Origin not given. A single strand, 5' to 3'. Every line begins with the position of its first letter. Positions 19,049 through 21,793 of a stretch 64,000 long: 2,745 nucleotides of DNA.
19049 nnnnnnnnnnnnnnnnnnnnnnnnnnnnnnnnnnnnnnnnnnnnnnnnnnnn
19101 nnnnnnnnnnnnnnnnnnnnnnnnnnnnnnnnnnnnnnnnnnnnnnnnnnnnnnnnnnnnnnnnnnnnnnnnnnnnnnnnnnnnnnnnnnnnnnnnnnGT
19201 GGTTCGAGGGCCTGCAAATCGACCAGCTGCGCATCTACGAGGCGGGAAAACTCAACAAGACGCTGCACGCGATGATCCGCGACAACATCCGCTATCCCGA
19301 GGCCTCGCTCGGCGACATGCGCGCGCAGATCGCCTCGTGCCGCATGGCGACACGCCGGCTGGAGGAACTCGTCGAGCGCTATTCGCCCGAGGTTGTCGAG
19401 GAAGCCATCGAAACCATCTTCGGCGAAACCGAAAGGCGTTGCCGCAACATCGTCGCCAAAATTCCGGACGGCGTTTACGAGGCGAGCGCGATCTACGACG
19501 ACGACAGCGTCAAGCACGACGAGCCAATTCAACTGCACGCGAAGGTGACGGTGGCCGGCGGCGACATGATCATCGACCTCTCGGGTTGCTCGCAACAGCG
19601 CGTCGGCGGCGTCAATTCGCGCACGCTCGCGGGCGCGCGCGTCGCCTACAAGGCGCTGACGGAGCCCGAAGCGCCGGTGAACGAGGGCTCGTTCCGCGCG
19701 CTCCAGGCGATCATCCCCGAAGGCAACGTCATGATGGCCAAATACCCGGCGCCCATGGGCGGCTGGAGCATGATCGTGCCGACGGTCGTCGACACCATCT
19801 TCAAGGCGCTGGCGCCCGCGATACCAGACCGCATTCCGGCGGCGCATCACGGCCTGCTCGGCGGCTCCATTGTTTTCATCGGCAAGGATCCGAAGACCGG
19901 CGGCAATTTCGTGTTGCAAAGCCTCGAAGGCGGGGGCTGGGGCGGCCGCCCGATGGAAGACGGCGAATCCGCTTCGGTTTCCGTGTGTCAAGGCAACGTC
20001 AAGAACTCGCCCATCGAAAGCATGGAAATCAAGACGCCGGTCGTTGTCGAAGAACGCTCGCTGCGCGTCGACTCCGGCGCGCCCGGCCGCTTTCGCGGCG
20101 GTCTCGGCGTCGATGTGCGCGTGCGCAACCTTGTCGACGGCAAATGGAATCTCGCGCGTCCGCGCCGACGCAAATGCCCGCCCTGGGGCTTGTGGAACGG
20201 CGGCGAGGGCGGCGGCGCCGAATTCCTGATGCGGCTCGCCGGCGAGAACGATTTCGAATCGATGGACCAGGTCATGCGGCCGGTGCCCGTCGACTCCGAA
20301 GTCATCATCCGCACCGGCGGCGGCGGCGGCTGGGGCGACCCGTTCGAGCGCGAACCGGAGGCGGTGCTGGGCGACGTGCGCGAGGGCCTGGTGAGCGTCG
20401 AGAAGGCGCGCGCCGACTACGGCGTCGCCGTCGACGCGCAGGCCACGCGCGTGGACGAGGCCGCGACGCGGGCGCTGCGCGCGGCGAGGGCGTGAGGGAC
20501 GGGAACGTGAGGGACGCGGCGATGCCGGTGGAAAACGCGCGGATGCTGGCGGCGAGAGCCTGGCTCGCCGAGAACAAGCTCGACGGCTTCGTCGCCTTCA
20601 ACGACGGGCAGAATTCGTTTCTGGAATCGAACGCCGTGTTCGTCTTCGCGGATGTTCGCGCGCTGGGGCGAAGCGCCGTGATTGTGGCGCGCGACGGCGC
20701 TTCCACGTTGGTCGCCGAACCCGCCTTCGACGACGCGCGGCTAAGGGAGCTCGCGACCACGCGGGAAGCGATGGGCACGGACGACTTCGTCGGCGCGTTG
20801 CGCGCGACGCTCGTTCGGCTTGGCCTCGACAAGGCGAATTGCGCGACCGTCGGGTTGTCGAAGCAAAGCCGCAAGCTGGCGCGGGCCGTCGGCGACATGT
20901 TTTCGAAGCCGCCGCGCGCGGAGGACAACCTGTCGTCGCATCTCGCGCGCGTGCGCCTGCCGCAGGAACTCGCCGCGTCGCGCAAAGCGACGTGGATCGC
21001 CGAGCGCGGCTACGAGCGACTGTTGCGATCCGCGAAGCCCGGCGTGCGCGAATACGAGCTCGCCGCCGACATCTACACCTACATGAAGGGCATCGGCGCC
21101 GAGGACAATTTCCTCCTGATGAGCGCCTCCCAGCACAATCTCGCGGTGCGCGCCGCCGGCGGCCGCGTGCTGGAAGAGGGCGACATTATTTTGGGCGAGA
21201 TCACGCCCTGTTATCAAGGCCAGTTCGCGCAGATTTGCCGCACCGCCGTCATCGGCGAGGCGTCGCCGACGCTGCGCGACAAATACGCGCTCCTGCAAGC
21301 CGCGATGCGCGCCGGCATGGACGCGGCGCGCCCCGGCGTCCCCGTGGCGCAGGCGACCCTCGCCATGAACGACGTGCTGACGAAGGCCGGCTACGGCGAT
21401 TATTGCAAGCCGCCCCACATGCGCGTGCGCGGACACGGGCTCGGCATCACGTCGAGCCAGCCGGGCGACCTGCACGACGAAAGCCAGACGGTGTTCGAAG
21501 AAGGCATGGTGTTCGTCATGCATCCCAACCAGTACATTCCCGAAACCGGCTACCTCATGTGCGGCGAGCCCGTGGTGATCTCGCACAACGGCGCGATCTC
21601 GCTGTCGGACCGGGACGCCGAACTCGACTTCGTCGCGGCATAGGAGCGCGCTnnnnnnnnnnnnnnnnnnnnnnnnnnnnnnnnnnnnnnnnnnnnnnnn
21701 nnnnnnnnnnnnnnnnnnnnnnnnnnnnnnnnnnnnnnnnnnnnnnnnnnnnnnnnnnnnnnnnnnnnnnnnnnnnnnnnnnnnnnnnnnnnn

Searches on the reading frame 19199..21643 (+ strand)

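Call 6: search_protein_families(library=pfam, proteins=[window:19199-21643:+])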
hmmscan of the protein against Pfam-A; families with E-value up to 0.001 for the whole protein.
window:19199-21643:+ (814 aa): 1 family
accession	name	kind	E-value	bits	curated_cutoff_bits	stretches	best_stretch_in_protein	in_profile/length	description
PF00557.29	Peptidase_M24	-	1.3e-30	107.2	23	1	595-789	4-201/208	Metallopeptidase family M24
